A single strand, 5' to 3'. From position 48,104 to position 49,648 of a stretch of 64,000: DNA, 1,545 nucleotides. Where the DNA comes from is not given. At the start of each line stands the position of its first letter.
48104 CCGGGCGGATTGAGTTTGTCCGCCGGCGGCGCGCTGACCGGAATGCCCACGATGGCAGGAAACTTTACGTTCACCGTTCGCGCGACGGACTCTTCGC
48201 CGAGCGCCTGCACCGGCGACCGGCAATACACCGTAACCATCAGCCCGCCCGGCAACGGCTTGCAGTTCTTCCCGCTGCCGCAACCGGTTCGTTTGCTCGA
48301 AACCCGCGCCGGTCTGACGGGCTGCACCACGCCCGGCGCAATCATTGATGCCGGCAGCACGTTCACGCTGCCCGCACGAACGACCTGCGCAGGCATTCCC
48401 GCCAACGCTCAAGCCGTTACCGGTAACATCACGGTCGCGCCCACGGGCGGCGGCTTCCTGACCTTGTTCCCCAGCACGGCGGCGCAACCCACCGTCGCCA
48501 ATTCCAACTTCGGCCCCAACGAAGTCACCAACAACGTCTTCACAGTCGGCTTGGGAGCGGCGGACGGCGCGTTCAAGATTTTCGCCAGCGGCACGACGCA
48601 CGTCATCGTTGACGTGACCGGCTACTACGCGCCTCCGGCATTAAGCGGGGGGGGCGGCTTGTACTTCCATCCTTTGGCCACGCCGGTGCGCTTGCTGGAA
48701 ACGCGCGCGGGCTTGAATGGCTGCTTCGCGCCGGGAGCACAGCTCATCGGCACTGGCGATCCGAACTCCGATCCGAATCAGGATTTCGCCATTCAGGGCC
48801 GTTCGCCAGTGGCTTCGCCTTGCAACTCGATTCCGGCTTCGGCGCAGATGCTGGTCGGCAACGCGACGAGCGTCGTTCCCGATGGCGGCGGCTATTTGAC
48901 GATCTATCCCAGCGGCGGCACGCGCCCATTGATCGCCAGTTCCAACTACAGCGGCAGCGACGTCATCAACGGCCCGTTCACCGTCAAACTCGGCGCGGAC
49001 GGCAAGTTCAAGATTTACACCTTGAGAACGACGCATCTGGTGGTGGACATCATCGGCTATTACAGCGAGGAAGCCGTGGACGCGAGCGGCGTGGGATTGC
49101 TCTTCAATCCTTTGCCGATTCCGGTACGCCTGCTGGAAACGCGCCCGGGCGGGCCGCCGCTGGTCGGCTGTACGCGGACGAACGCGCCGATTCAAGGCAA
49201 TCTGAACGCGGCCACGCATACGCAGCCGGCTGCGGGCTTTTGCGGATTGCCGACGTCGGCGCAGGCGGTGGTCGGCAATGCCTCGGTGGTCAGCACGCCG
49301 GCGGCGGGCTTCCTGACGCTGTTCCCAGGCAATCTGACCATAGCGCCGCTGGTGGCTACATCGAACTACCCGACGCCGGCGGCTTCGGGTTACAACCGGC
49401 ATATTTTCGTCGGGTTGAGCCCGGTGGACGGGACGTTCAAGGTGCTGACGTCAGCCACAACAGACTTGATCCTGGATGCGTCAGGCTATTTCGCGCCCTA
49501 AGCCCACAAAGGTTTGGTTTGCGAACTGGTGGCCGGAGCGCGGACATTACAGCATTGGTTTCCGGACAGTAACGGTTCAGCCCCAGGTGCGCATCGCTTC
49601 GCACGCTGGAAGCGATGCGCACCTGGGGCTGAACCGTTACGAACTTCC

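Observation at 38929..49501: Roughly 10.5-kb locus of six co-directional uncharacterised secreted proteins with paralogy and domain shuffling: candidate novel cell-surface or contact system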

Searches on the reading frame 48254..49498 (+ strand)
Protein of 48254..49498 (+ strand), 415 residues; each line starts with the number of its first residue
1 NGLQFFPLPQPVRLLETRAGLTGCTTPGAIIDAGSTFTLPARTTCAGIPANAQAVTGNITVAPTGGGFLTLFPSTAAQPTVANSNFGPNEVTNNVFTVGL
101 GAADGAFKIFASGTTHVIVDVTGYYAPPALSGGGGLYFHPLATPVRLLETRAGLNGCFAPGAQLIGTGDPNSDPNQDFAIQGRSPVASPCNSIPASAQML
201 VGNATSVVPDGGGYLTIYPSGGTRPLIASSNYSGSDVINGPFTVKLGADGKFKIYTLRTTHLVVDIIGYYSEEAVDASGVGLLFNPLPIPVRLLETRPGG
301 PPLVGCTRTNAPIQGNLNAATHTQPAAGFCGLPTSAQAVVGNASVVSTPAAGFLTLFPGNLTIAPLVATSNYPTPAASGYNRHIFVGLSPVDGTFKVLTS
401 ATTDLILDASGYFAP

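Call 48: search_protein_families(library=pfam, proteins=[window:48254-49498:+], max_evalue=5)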
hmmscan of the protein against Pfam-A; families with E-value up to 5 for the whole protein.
window:48254-49498:+ (415 aa): 1 family
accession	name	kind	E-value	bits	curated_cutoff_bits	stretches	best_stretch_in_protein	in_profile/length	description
PF18656.6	DUF5633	-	0.23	11.8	23.6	1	236-253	20-37/41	Family of unknown function (DUF5633)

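Call 49: search_solved_structures(query=window:48254-49498:+, max_evalue=5)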
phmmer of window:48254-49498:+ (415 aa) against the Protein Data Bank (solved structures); distinct sequences matched with E-value up to 5: 0.

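Call 50: find_homologous_proteins(query=window:48254-49498:+)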
Query window:48254-49498:+ (415 aa): 443 proteins with E <= 0.001 among 8000 candidates; the best 120 are listed.
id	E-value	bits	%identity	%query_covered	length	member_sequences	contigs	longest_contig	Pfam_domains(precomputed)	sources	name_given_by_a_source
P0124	6.7e-231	785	86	100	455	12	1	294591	-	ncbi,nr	ncbi:MAG TPA: hypothetical protein PKA34_06815 [Blastocatellia bacterium]|nr:hypothetical protein [B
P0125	4.7e-208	710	89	89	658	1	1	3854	PF05345.19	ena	-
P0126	6.7e-199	679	76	100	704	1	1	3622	PF14312.13,PF05345.19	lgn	-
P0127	6.1e-192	656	75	100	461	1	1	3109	-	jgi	jgi:hypothetical protein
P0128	4.3e-190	650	75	100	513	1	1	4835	PF05345.19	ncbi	ncbi:MAG TPA: Ig domain-containing protein, partial [Blastocatellia bacterium]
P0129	1.2e-156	540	64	100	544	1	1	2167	PF19190.7,PF13004.14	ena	-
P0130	1.0e-149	517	78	74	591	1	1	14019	-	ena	-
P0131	9.1e-144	498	60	100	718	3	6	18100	PF05345.19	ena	-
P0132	8.6e-142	491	77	72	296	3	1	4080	-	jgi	jgi:hypothetical protein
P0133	4.1e-141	489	60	100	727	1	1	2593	PF05345.19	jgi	jgi:hypothetical protein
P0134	4.8e-139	482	77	70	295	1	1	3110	-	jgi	jgi:hypothetical protein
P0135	1.5e-138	481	78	67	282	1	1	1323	-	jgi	jgi:hypothetical protein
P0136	3.4e-135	470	56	100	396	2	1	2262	-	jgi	jgi:hypothetical protein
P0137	1.8e-133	464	58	100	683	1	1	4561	PF05345.19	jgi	jgi:hypothetical protein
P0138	4.2e-130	453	59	100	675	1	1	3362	PF05345.19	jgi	jgi:hypothetical protein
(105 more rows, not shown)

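Call 61: predict_structure(alignment_id=A3)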
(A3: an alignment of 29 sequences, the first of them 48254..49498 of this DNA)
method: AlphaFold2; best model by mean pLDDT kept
length: 415 residues; sequences in the alignment: 29
mean_pLDDT: 88.3   pTM: 0.88
mean pLDDT of the five models: 88.3, 87.1, 87.1, 85.1, 84.8
residues with pLDDT >= 90: 261; 70-90: 129; 50-70: 20; < 50: 5
segments of 3 or more residues with pLDDT < 50: 184-186
pLDDT, mean of each block of 10 residues (from residue 1): 91 94 93 96 88 94 85 91 83 91 95 94 89 81 90 90 87 64 57 91 89 90 84 84 90 91 94 93 93 91 87 86 93 95 85 91 82 74 91 94 92 96
secondary structure, 60 per line:
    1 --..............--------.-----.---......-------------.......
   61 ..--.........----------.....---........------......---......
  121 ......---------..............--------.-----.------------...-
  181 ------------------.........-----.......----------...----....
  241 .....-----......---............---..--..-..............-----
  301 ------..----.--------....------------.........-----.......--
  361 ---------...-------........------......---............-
elements in order: E3-16 E35-40 E54-62 E65-73 E84-88 E92-99 E106-111 E115-126 E136-149 E177-179 E199-207 E213-219 E230-232 E237-245 E251-256 E260-271 E282-295 E322-325 E338-346 E352-358 E370-372 E380-387 E394-399 E403-414

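Call 71: search_protein_families(library=phrogs, proteins=[window:48254-49498:+], max_evalue=0.01)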
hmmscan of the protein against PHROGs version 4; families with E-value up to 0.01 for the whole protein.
window:48254-49498:+ (415 aa): 1 family
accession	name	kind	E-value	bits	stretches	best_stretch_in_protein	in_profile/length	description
phrog_4788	-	unknown function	0.0082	17.3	0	238-272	18-53/58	-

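Call 88: search_solved_structures(query=A3, max_evalue=5)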
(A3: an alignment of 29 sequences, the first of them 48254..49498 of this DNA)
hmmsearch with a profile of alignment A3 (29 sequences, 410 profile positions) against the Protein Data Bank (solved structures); distinct sequences matched with E-value up to 5: 0.

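Call 89: search_protein_families(library=ncbifam, proteins=[window:48254-49498:+, P0124], max_evalue=1)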
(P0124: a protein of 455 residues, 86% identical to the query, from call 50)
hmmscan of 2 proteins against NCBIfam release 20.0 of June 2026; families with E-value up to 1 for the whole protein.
window:48254-49498:+ (415 aa): 0 families

P0124 (455 aa): 0 families

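Call 91: find_related_loci(query=A3, collection=viral_contigs, flank=5000)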
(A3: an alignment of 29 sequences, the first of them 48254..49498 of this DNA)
Query A3 (415 aa) in viral_contigs; peptide patterns used: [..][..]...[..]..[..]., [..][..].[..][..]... (x = any residue, [..] = any of these).
58 stretches matched a pattern; 1 encode a relative of the query (tblastn E <= 1e-3); 1 distinct loci.
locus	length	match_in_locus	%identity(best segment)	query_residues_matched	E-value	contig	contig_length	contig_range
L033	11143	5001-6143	47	1-415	6e-98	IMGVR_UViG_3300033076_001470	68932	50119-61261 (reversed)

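Call 98: search_protein_families(library=pfam, proteins=[L033:4-4923:+, L033:4944-6146:+, L033:6904-8130:+, L033:6374-6814:+, L033:9762-10226:-], max_evalue=0.001)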
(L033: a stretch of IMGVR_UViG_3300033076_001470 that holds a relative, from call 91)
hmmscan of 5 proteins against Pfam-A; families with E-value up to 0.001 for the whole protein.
L033:4-4923:+ (1639 aa): 0 families

L033:4944-6146:+ (400 aa): 0 families

L033:6904-8130:+ (408 aa): 0 families

L033:6374-6814:+ (146 aa): 0 families

L033:9762-10226:- (154 aa): 0 families

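Call 99: search_protein_families(library=phrogs, proteins=[L033:4-4923:+, L033:4944-6146:+, L033:6904-8130:+, L033:6374-6814:+, L033:9762-10226:-], max_evalue=0.001)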
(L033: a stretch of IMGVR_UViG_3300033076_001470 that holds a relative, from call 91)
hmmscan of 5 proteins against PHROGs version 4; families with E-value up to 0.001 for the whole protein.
L033:4-4923:+ (1639 aa): 0 families

L033:4944-6146:+ (400 aa): 0 families

L033:6904-8130:+ (408 aa): 0 families

L033:6374-6814:+ (146 aa): 0 families

L033:9762-10226:- (154 aa): 0 families

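Call 103: find_encoding_contigs(protein=P0124, flank=8000, max_places=1)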
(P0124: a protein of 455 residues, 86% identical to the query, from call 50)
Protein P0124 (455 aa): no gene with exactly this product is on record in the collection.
